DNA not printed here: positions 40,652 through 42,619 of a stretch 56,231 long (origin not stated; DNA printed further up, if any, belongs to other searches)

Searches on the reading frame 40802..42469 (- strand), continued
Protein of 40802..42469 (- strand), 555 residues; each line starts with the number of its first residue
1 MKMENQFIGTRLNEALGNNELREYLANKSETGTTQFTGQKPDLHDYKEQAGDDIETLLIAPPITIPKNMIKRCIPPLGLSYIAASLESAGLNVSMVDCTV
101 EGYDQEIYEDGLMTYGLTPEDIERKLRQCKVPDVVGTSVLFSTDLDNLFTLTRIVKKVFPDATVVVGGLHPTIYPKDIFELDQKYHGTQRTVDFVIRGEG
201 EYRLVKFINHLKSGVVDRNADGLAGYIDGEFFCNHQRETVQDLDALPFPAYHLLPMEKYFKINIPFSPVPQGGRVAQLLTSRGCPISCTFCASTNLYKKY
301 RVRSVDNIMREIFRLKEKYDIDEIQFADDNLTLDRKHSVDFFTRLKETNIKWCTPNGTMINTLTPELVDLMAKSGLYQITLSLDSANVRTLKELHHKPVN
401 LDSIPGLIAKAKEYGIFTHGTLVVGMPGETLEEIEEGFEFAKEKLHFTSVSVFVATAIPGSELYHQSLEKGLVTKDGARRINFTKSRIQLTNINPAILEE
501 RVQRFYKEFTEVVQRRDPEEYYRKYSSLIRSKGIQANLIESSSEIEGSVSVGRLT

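Call 43: search_protein_families(library=pfam, proteins=[L145:4183-5448:+, L145:5448-7544:+, L145:7534-8259:+, L145:8259-9248:+, L145:9245-9946:+, L145:11621-12304:+, L145:12252-13076:+, L145:13073-13948:+, L145:14578-15309:+, L145:15306-16241:+], max_evalue=0.0001)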
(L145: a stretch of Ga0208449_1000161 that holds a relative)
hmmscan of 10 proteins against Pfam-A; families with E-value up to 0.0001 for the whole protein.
L145:4183-5448:+ (421 aa): 4 families
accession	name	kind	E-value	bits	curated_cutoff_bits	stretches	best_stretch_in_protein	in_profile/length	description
PF00534.26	Glycos_transf_1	-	4.8e-11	42.9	26.4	1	183-321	6-137/172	Glycosyl transferases group 1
PF13692.12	Glyco_trans_1_4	-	8.2e-08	33.1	27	1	215-318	25-120/142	Glycosyl transferases group 1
PF20706.3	GT4-conflict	-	2.2e-05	24.1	26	1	272-316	279-323/385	Family 4 Glycosyltransferase in conflict systems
PF13524.12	Glyco_trans_1_2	-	6.3e-05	23.4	25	0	259-388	31-141/144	Glycosyl transferase-like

L145:5448-7544:+ (698 aa): 1 family
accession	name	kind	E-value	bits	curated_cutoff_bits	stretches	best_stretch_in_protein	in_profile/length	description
PF00534.26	Glycos_transf_1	-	9.6e-07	28.9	26.4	1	251-306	76-129/172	Glycosyl transferases group 1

L145:7534-8259:+ (241 aa): 2 families
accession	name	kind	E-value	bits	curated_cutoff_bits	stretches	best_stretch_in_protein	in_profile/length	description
PF04488.21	Gly_transf_sug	-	4.9e-08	34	23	1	46-102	28-84/93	Glycosyltransferase sugar-binding region containing DXD motif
PF04572.17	Gb3_synth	-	1.6e-06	28.7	22.3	1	154-239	24-122/131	Alpha 1,4-glycosyltransferase conserved region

L145:8259-9248:+ (329 aa): 1 family
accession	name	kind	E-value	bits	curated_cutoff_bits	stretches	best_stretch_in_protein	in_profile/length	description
PF13524.12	Glyco_trans_1_2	-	6.9e-06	26.5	25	1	218-316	40-141/144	Glycosyl transferase-like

L145:9245-9946:+ (233 aa): 0 families

L145:11621-12304:+ (227 aa): 1 family
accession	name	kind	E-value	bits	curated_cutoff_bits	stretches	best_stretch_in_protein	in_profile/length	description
PF04991.19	LicD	-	4.2e-13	50.3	22.6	1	55-94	2-41/227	LicD family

L145:12252-13076:+ (274 aa): 2 families
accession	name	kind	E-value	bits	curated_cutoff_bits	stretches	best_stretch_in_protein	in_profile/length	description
PF00685.33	Sulfotransfer_1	-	1.6e-15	57.6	22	1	43-262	4-250/255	Sulfotransferase domain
PF13469.12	Sulfotransfer_3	-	1.8e-08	35.3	27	1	98-191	123-213/216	Sulfotransferase family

L145:13073-13948:+ (291 aa): 1 family
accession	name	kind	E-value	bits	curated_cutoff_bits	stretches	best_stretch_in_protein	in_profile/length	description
PF05050.19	Methyltransf_21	-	1.3e-16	61.7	22.7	1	60-220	1-171/173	Methyltransferase FkbM domain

L145:14578-15309:+ (243 aa): 3 families
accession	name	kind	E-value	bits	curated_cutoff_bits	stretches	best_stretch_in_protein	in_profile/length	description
PF01583.26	APS_kinase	-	2.7e-42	144.8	21.1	1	69-221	2-152/152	Adenylylsulphate kinase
PF09834.14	DUF2061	-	4.3e-09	37.1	23.1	1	9-60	1-52/52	Predicted membrane protein (DUF2061)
PF08433.16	KTI12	-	7e-07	29.5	22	1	73-184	5-118/271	Chromatin associated protein KTI12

L145:15306-16241:+ (311 aa): 5 families
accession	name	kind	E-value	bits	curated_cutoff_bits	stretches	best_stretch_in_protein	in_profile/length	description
PF01370.27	Epimerase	-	2e-43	149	20.9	1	19-241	2-240/240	NAD dependent epimerase/dehydratase family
PF16363.11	GDP_Man_Dehyd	-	8.5e-33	114.6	27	1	19-300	1-330/332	GDP-mannose 4,6 dehydratase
PF01073.25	3Beta_HSD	-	3.4e-07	30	22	0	19-134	1-122/280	3-beta hydroxysteroid dehydrogenase/isomerase family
PF02719.21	Polysacc_synt_2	-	6.9e-07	29.2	20.2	1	73-208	73-200/293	Polysaccharide biosynthesis protein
PF04321.23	RmlD_sub_bind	-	4.8e-05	23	27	1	17-134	2-108/287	RmlD substrate binding domain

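Call 49: search_protein_families(library=ncbifam, proteins=[L008:14827-16596:+, L129:3678-4742:+], max_evalue=0.00001)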
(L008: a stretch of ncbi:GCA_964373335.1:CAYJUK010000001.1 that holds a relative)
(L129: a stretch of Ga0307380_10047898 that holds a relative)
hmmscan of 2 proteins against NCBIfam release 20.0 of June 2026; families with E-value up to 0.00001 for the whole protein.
L008:14827-16596:+ (589 aa): 9 families
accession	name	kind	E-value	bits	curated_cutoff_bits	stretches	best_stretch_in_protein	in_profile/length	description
TIGR04013.1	B12_SAM_MJ_1487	hypoth_equivalog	3e-17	62.5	251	1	260-471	149-341/382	TIGR04013 family B12-binding domain/radical SAM domain-containing protein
NF050148.1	rSAM_ApyD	equivalog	6e-10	38.1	750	1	99-440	57-351/645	RiPP biosynthesis radical SAM protein ApyD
TIGR03975.1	rSAM_ocin_1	subfamily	2.6e-08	32.8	281.85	1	112-334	124-317/606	RiPP maturation radical SAM C-methyltransferase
TIGR02026.1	BchE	equivalog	8e-08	31.6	481.35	1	107-287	54-219/497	magnesium-protoporphyrin IX monomethyl ester anaerobic oxidative cyclase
TIGR03471.1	HpnJ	equivalog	3.1e-07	29.7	577.6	1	267-499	202-397/472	hopanoid biosynthesis associated radical SAM protein HpnJ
TIGR04479.1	bcpD_PhpK_rSAM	subfamily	4.8e-07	28.5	600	0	385-462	341-408/504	PhpK family radical SAM P-methyltransferase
NF033712.0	B12_rSAM_KedN5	subfamily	2.1e-06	26.2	700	1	148-278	94-211/624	KedN5 family methylcobalamin-dependent radical SAM C-methyltransferase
TIGR01210.1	TIGR01210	equivalog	2.5e-06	27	212.15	1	364-464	105-202/313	archaeosine biosynthesis radical SAM protein RaSEA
NF033070.1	rSAM_AprD4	equivalog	9.8e-06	24.7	500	0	361-493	272-394/456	AprD4 family radical SAM diol-dehydratase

L129:3678-4742:+ (355 aa): 14 families
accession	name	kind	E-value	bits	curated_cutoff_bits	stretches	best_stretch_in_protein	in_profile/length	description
TIGR02026.1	BchE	equivalog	5.3e-26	91.5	481.35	1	75-331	52-309/497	magnesium-protoporphyrin IX monomethyl ester anaerobic oxidative cyclase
TIGR04072.2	rSAM_ladder_B12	equivalog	1.2e-17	63.7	360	1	2-331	2-293/443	lipid biosynthesis B12-binding/radical SAM protein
TIGR04295.1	B12_rSAM_oligo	hypoth_equivalog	2.3e-16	59.5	400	1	106-337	94-311/422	TIGR04295 family B12-binding domain-containing radical SAM protein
TIGR03975.1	rSAM_ocin_1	subfamily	7.6e-15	54.4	281.85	1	86-329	128-372/606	RiPP maturation radical SAM C-methyltransferase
TIGR04385.1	B12_rSAM_cofa1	equivalog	7.8e-15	55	450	1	114-328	100-305/438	B12 lower ligand biosynthesis radical SAM protein BzaD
TIGR04013.1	B12_SAM_MJ_1487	hypoth_equivalog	4.7e-13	48.7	251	1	82-330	38-276/382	TIGR04013 family B12-binding domain/radical SAM domain-containing protein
TIGR04367.1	HpnR_B12_rSAM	equivalog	7e-12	44.6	650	1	72-336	46-302/490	hopanoid C-3 methylase HpnR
TIGR03471.1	HpnJ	equivalog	9.5e-11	41.2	577.6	1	69-334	53-312/472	hopanoid biosynthesis associated radical SAM protein HpnJ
TIGR04479.1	bcpD_PhpK_rSAM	subfamily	1.1e-10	40.6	600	1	142-345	178-367/504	PhpK family radical SAM P-methyltransferase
TIGR04014.1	B12_SAM_MJ_0865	equivalog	2.6e-08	33.1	360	1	91-262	38-203/434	methyl-coenzyme M reductase glutamine C-methyltransferase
NF050148.1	rSAM_ApyD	equivalog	3e-08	32.5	750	1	86-335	74-314/645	RiPP biosynthesis radical SAM protein ApyD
NF040542.1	rSAM_RCCLKC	equivalog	1.3e-07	31.1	450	1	101-327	64-290/423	arsinothricin biosynthesis radical SAM protein ArsL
NF033712.0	B12_rSAM_KedN5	subfamily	6.7e-07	27.9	700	1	82-233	58-215/624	KedN5 family methylcobalamin-dependent radical SAM C-methyltransferase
NF038361.1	rSAM_Sden_1168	equivalog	2.3e-06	26.4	575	1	100-298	158-359/560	Sden_1168 family B12-binding radical SAM P-methyltransferase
